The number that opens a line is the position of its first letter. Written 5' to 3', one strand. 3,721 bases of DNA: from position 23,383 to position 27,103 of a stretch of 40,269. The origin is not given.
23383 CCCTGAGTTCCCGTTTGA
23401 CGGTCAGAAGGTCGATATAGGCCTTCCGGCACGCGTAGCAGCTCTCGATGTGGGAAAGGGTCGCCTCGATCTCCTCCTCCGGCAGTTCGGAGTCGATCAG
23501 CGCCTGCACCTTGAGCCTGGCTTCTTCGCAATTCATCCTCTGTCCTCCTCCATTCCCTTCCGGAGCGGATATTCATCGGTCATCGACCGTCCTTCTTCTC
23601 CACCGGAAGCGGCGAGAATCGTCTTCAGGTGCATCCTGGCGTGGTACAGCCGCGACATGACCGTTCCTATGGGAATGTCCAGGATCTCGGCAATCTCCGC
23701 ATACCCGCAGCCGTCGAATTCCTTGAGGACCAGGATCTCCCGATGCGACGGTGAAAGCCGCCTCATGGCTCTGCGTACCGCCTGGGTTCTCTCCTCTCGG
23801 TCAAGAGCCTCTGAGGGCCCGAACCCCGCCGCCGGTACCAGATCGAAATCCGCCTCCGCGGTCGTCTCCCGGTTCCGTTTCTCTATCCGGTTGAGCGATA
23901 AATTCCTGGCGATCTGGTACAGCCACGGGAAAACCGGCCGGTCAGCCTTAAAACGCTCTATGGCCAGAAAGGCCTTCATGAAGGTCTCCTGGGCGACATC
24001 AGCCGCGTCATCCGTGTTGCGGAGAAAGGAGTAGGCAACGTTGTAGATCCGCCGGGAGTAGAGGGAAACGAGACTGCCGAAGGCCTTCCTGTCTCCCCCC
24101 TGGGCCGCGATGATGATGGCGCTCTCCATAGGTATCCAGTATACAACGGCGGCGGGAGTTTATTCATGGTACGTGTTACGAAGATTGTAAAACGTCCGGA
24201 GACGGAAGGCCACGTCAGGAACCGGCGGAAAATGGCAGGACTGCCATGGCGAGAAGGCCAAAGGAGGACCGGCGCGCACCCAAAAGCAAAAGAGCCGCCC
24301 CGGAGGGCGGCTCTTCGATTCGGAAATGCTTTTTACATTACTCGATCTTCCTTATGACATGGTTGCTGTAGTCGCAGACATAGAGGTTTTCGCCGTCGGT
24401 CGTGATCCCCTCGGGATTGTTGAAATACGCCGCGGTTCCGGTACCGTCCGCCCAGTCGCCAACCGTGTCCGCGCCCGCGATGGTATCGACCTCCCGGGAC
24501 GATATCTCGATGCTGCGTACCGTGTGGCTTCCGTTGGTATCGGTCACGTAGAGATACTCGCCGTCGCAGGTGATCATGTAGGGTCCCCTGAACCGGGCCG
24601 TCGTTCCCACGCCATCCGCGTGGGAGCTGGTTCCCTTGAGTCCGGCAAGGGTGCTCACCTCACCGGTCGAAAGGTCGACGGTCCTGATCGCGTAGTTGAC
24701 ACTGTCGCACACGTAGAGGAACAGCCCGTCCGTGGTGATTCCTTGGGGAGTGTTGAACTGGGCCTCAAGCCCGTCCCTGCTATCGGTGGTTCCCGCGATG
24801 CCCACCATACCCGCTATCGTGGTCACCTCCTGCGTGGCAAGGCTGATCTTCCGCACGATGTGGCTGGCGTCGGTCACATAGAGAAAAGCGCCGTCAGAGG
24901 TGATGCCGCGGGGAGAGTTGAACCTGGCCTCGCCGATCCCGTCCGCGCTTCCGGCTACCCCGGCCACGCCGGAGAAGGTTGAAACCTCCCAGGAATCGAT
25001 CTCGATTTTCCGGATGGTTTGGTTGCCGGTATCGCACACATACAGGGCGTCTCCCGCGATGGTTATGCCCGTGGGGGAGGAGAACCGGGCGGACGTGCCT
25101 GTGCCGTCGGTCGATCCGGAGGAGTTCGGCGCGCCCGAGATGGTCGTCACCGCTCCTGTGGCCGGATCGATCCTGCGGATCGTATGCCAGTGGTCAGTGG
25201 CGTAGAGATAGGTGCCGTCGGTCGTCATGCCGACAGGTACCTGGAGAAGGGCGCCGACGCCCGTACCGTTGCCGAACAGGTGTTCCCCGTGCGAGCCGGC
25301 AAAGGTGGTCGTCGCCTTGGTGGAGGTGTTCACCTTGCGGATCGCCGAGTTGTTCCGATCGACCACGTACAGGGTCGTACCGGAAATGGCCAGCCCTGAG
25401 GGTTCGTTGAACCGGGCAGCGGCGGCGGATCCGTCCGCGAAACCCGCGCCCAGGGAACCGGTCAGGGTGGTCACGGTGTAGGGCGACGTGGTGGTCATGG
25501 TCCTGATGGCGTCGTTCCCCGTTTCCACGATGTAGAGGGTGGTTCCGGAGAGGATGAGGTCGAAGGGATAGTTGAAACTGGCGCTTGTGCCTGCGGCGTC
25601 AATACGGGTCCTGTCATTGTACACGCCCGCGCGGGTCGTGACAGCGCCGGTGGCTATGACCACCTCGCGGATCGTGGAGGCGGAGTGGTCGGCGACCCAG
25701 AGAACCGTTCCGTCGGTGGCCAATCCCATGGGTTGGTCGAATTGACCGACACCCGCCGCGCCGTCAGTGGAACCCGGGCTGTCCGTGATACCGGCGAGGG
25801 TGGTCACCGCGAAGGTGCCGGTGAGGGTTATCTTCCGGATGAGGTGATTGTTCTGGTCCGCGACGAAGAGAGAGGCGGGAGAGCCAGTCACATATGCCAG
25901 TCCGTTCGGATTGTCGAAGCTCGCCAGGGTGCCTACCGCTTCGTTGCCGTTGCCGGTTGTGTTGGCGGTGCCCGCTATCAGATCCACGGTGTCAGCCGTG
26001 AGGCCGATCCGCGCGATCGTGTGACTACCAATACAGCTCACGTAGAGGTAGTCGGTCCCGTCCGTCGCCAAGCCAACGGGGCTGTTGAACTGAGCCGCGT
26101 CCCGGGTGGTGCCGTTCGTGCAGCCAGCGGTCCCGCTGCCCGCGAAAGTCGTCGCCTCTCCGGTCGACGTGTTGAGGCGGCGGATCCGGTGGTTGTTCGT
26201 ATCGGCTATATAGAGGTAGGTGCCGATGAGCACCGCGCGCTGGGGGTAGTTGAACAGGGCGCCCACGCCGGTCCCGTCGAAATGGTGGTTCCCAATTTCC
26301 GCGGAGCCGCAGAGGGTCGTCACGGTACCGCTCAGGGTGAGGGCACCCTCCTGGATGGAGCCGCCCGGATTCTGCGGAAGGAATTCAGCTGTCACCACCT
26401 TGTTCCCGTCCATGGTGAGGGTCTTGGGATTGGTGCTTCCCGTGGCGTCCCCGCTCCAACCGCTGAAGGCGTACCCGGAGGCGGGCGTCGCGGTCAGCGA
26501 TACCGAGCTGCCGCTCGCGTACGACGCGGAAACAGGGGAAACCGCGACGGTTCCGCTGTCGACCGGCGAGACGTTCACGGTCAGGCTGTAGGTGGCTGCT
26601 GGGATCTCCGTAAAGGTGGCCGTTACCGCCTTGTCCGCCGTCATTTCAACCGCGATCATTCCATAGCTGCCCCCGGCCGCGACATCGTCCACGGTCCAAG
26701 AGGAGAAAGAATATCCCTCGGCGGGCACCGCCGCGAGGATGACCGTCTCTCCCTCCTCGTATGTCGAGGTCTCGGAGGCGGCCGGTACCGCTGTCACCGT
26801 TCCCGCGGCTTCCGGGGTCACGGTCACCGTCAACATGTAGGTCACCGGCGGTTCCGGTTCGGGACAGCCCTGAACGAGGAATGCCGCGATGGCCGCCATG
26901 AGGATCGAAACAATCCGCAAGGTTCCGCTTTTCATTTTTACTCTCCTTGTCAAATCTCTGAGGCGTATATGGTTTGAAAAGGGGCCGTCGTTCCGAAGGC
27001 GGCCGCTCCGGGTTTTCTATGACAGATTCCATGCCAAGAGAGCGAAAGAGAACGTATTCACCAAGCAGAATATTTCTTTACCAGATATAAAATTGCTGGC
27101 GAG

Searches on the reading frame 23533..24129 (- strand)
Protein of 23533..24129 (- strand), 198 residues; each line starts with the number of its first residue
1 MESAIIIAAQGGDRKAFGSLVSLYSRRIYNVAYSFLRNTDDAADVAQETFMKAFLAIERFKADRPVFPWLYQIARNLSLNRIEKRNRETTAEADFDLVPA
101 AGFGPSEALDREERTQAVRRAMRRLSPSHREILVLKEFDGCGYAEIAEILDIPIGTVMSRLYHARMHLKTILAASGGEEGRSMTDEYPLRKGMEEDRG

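Call 46: search_protein_families(library=pfam, proteins=[window:23533-24129:-], max_evalue=0.001)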
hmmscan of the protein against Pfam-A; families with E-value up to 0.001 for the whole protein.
window:23533-24129:- (198 aa): 5 families
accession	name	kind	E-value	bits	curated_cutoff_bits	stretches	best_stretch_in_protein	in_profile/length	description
PF04542.20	Sigma70_r2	-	6.4e-17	61.6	24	1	20-87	1-70/71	Sigma-70 region 2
PF08281.18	Sigma70_r4_2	-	2e-16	59.8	25.7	1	116-168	2-54/54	Sigma-70, region 4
PF04545.22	Sigma70_r4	-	1.8e-08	34.2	24.1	1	121-169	1-49/50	Sigma-70, region 4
PF07638.17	Sigma70_ECF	-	1e-05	26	21.1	0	116-169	128-180/185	ECF sigma factor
PF12645.13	HTH_16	-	0.00034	21.1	22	1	4-60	2-64/65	Helix-turn-helix domain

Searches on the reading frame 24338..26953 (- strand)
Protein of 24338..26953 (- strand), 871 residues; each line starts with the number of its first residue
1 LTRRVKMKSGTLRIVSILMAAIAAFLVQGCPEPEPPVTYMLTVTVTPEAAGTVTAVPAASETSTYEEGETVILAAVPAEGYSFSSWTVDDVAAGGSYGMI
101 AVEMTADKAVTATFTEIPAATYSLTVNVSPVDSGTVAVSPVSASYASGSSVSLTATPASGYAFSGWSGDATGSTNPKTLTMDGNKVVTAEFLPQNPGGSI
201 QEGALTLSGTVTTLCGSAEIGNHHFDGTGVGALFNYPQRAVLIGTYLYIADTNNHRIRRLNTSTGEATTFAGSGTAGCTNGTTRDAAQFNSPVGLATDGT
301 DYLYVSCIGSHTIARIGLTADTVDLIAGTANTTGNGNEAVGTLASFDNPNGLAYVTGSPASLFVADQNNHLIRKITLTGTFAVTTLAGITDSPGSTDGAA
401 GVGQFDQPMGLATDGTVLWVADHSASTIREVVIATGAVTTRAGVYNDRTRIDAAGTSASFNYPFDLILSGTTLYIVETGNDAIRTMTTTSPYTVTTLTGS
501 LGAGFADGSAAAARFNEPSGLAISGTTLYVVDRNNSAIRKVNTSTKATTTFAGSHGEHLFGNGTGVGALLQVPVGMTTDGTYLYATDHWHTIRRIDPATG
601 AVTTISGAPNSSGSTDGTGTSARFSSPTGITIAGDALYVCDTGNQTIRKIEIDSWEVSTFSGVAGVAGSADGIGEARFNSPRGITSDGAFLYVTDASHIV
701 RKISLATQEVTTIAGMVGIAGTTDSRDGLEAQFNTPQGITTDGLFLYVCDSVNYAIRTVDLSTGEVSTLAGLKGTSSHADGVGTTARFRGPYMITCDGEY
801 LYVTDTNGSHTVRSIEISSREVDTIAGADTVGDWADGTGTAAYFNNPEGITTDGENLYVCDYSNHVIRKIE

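Call 46: search_protein_families(library=pfam, proteins=[window:24338-26953:-], max_evalue=0.001)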
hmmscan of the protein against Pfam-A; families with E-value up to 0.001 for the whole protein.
window:24338-26953:- (871 aa): 5 families
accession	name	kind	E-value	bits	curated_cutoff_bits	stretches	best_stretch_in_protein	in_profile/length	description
PF18998.6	Flg_new_2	-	4.2e-31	107.2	23.6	2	125-193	2-71/73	Divergent InlB B-repeat domain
PF01436.27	NHL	-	4.6e-29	99.4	20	0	624-649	1-27/28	NHL repeat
PF25021.1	TEN_NHL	-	2.5e-10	40.3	27.1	0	508-544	134-169/357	Teneurin NHL domain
PF09479.16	Flg_new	-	1.4e-06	28.7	27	0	141-189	12-64/65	Listeria-Bacteroides repeat domain (List_Bact_rpt)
PF08450.18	SGL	-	6.4e-06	26.4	26.3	0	245-319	146-213/246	SMP-30/Gluconolactonase/LRE-like region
